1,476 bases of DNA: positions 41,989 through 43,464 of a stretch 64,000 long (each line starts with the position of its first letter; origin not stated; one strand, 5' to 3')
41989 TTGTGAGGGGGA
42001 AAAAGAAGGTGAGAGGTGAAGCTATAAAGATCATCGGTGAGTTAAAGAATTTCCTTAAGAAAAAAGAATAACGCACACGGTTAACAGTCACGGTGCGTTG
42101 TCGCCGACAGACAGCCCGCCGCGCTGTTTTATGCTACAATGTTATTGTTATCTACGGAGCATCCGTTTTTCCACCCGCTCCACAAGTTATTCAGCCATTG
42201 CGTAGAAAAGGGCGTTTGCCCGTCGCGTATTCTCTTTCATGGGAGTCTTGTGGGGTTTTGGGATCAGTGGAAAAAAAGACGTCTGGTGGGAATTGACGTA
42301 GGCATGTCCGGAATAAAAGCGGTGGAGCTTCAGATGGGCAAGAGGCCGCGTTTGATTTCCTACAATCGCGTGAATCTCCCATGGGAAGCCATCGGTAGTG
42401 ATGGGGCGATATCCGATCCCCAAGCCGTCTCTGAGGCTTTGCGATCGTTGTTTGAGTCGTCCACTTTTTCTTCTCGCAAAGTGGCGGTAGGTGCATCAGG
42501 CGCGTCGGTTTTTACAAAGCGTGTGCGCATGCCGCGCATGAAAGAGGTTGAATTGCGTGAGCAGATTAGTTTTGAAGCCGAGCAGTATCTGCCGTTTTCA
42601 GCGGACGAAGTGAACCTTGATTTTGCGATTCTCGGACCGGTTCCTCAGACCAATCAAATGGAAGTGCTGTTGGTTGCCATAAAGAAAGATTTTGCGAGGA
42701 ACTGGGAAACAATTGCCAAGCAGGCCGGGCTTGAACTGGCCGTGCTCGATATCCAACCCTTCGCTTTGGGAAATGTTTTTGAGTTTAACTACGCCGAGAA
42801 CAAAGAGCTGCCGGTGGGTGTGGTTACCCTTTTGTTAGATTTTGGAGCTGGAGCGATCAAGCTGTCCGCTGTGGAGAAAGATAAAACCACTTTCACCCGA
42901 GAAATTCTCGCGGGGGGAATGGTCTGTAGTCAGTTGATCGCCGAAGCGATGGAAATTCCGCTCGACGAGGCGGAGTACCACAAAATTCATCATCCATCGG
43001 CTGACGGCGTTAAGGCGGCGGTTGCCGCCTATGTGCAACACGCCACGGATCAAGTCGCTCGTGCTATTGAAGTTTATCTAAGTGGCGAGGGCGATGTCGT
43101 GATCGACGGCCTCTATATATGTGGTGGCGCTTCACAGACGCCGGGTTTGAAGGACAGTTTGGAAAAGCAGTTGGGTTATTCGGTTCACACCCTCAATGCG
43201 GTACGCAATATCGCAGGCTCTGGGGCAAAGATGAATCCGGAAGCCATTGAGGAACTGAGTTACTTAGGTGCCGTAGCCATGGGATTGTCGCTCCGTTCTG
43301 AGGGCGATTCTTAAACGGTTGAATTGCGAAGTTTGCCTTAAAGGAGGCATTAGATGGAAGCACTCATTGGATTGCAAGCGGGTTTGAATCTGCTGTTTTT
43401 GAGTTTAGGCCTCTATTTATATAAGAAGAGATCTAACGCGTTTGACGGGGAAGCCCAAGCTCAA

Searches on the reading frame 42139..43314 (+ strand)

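Call 3: search_protein_families(library=pfam, proteins=[window:42139-43314:+])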
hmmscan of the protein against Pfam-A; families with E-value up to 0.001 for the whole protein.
window:42139-43314:+ (391 aa): 2 families
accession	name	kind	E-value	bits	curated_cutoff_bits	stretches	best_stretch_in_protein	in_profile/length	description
PF11104.14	PilM_2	-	1.1e-58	199.3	27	1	51-387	1-339/340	Type IV pilus assembly protein PilM;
PF14450.12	FtsA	-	3.9e-08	34.2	31.8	1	232-354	2-112/127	Cell division protein FtsA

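Call 4: search_protein_families(library=ncbifam, proteins=[window:42139-43314:+])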
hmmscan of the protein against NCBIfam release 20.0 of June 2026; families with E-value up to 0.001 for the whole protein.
window:42139-43314:+ (391 aa): 5 families
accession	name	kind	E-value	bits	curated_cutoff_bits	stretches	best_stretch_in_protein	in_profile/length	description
TIGR01175.1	pilM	subfamily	1.2e-59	202.1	133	1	46-387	2-347/348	type IV pilus assembly protein PilM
NF045709.1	Amuc_1101_fam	equivalog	1e-41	143.5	650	1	94-390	51-352/608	Amuc_1101 family PilM-like pilus complex protein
TIGR01174.1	ftsA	equivalog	2.6e-12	46.5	175.85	1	173-288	147-256/371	cell division protein FtsA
TIGR02529.1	EutJ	subfamily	1.1e-10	41.4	152.1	1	232-353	112-226/239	ethanolamine utilization protein EutJ family protein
NF011660.0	PRK15080.1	equivalog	1.5e-10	40.7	182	1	231-353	144-259/277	ethanolamine utilization protein EutJ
